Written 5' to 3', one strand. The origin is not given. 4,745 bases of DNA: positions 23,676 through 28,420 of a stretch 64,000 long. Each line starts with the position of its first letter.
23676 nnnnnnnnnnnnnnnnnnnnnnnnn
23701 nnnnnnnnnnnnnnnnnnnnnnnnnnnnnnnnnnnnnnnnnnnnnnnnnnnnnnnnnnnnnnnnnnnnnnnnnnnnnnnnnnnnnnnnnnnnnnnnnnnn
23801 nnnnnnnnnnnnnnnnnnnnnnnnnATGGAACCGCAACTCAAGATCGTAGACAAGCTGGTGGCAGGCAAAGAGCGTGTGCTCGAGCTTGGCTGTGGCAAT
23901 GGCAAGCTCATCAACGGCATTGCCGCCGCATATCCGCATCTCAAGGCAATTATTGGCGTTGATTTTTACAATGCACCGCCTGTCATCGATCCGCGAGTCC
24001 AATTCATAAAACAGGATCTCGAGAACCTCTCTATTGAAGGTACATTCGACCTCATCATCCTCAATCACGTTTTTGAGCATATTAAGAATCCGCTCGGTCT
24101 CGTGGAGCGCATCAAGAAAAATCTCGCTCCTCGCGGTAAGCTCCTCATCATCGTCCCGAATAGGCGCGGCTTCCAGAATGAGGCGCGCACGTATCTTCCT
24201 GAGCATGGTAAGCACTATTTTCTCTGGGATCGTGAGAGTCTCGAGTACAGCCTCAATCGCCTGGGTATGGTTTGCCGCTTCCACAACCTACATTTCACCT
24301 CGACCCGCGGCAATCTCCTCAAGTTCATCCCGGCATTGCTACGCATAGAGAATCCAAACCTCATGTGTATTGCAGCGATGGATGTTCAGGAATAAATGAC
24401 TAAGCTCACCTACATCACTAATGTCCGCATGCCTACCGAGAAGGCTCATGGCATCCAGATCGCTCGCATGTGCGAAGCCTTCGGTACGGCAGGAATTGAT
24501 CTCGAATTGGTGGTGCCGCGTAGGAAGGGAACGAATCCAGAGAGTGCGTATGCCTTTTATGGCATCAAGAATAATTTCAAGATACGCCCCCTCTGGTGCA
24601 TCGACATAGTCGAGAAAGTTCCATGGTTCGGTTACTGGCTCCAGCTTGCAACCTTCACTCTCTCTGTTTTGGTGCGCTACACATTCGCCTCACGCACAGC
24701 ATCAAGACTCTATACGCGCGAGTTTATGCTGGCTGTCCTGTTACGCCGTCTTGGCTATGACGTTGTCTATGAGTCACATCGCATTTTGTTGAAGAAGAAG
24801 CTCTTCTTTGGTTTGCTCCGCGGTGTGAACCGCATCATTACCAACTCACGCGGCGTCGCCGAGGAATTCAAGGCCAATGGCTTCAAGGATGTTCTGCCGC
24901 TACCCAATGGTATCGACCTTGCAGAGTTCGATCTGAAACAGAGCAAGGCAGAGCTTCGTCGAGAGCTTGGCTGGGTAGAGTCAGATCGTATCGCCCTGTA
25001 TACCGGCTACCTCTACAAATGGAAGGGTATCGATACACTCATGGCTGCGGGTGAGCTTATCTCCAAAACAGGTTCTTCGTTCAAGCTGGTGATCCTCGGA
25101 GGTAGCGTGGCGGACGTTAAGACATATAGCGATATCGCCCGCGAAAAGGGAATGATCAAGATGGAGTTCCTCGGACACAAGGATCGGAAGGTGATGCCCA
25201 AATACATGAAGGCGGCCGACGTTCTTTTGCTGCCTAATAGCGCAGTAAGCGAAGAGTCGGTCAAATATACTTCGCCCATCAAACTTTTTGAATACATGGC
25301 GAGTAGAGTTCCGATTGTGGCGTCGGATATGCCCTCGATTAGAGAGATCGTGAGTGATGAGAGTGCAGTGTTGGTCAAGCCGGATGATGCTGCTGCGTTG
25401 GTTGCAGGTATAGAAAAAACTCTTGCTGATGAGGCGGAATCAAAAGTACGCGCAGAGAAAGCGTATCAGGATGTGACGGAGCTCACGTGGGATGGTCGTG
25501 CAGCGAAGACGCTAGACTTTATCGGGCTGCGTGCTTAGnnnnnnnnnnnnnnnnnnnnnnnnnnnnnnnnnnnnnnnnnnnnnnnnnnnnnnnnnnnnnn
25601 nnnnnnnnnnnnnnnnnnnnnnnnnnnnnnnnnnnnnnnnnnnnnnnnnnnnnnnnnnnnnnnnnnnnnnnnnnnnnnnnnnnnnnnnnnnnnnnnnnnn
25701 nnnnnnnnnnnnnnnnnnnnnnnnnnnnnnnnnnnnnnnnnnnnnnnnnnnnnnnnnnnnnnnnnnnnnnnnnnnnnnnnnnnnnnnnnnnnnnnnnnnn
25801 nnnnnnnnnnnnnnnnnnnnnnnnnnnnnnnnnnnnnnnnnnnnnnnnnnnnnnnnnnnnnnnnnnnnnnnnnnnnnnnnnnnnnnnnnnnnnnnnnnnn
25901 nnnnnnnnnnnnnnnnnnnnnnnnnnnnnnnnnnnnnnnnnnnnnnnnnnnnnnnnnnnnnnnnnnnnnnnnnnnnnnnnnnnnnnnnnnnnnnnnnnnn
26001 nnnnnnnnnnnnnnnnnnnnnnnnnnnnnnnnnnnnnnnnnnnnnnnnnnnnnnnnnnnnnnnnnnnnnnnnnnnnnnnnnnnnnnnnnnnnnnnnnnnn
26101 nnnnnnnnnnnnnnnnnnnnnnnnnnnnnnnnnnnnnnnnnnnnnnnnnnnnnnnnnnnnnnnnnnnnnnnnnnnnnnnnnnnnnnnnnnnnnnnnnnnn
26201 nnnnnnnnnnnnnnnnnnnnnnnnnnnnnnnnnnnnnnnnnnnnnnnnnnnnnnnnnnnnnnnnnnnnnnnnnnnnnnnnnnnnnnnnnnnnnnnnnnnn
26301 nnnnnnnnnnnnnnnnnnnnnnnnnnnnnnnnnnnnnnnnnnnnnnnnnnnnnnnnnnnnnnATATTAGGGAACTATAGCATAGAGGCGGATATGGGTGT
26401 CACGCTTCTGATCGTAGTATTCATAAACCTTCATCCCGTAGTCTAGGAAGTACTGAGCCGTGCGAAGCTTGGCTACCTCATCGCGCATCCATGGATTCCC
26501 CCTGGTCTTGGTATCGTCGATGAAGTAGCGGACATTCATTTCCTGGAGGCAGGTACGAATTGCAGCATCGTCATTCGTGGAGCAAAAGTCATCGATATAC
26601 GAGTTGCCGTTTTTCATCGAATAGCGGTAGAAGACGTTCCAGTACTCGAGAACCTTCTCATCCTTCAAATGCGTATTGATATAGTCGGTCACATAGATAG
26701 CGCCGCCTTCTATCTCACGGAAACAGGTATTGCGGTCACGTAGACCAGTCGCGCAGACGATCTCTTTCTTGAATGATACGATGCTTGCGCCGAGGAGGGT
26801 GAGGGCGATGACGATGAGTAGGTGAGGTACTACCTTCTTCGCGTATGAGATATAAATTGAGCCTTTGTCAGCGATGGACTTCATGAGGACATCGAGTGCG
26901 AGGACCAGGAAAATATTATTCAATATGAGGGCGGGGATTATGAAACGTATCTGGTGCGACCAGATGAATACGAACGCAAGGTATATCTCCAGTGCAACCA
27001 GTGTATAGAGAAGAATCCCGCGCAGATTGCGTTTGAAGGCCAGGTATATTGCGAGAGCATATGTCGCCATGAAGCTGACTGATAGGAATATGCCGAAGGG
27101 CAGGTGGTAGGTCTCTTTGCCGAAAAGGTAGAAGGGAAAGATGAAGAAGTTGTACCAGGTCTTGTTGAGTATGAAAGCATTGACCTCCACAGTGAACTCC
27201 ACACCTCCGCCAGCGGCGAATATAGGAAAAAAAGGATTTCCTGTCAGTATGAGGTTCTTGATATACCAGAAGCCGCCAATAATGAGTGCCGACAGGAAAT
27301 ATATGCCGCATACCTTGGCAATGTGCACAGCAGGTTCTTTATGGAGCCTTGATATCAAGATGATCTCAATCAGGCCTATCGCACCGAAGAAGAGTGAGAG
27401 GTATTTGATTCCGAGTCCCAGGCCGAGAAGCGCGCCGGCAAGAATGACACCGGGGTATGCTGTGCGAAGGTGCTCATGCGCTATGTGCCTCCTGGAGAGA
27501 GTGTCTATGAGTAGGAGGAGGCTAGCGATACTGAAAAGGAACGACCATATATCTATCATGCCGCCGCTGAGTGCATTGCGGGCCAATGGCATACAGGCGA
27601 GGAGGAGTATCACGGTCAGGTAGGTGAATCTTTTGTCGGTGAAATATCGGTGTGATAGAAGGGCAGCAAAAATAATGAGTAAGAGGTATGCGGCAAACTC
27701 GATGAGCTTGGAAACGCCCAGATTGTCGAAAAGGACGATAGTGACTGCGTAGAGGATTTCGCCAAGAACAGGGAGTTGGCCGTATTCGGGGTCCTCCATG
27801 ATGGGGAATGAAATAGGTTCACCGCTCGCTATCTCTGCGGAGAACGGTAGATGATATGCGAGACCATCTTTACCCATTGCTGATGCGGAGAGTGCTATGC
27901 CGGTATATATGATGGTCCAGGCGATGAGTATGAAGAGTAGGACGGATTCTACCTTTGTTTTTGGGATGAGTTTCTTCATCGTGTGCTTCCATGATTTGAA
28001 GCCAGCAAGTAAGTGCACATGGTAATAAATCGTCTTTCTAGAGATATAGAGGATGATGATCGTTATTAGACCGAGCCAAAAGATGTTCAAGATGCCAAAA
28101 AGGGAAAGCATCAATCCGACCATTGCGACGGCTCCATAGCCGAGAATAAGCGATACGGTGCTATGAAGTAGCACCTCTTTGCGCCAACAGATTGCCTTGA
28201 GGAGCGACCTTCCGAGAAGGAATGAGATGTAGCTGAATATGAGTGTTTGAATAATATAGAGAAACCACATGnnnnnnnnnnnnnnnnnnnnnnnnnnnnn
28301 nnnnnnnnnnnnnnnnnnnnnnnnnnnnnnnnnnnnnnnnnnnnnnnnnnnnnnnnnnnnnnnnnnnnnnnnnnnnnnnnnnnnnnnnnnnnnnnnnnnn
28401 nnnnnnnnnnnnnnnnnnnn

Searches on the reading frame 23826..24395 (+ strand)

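Call 5: search_protein_families(library=pfam, proteins=[window:23826-24395:+], max_evalue=0.01)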
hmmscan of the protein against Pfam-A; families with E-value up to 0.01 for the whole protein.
window:23826-24395:+ (189 aa): 10 families
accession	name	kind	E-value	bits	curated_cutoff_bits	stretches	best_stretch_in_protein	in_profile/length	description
PF13489.12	Methyltransf_23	-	7.4e-21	75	27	1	15-147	23-158/164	Methyltransferase domain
PF13847.12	Methyltransf_31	-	2.6e-12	47.1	27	2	57-112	55-113/145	Methyltransferase domain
PF08242.18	Methyltransf_12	-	6.4e-12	46.5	30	1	19-106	1-98/98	Methyltransferase domain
PF08241.18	Methyltransf_11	-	8.5e-12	46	21.2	1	19-108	1-95/95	Methyltransferase domain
PF13649.12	Methyltransf_25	-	1.8e-10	41.8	27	1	18-104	1-97/97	Methyltransferase domain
PF00891.24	Methyltransf_2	-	2.7e-05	24.1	22.3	1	9-109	59-165/210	O-methyltransferase domain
PF07021.18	MetW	-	5.1e-05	23.4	21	1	4-96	3-98/193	Methionine biosynthesis protein MetW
PF05175.20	MTS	-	0.00013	22.1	23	1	14-114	31-144/170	Methyltransferase small domain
PF02390.23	Methyltransf_4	-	0.0016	18.4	24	1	18-69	5-54/173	Putative methyltransferase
PF06325.19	PrmA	-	0.0078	16.2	22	0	5-47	152-192/296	Ribosomal protein L11 methyltransferase (PrmA)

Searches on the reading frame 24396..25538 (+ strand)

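Call 5: search_protein_families(library=pfam, proteins=[window:24396-25538:+], max_evalue=0.01)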
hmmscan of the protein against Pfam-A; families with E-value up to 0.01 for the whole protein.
window:24396-25538:+ (380 aa): 6 families
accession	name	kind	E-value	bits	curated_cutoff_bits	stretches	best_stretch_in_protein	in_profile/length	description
PF00534.26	Glycos_transf_1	-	1.9e-26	93.1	26.4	1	184-358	2-171/172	Glycosyl transferases group 1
PF13692.12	Glyco_trans_1_4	-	1.5e-21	77.5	27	1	199-345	3-142/142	Glycosyl transferases group 1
PF13524.12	Glyco_trans_1_2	-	2.5e-08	34.4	25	1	233-373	19-143/144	Glycosyl transferase-like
PF13439.12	Glyco_transf_4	-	1.2e-06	29.1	28.5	1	22-176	8-169/170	Glycosyltransferase Family 4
PF05822.18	UMPH-1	-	0.0002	21.4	23.7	1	214-281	165-232/246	Pyrimidine 5'-nucleotidase (UMPH-1)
PF10087.14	DUF2325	-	0.0086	16.7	33.6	0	231-290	2-63/94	Uncharacterized protein conserved in bacteria (DUF2325)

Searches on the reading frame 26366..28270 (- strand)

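Call 5: search_protein_families(library=pfam, proteins=[window:26366-28270:-], max_evalue=0.01)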
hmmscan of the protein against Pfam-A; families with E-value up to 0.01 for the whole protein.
window:26366-28270:- (634 aa): 0 families

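Call 35: search_protein_families(library=ncbifam, proteins=[window:26366-28270:-], max_evalue=0.001)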
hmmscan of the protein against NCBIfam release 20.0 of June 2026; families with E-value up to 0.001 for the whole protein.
window:26366-28270:- (634 aa): 1 family
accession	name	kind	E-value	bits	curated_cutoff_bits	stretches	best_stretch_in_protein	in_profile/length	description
NF047510.1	LIC_10190_fam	subfamily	2.5e-05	23.2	100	1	190-445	172-423/424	LIC_10190 family membrane protein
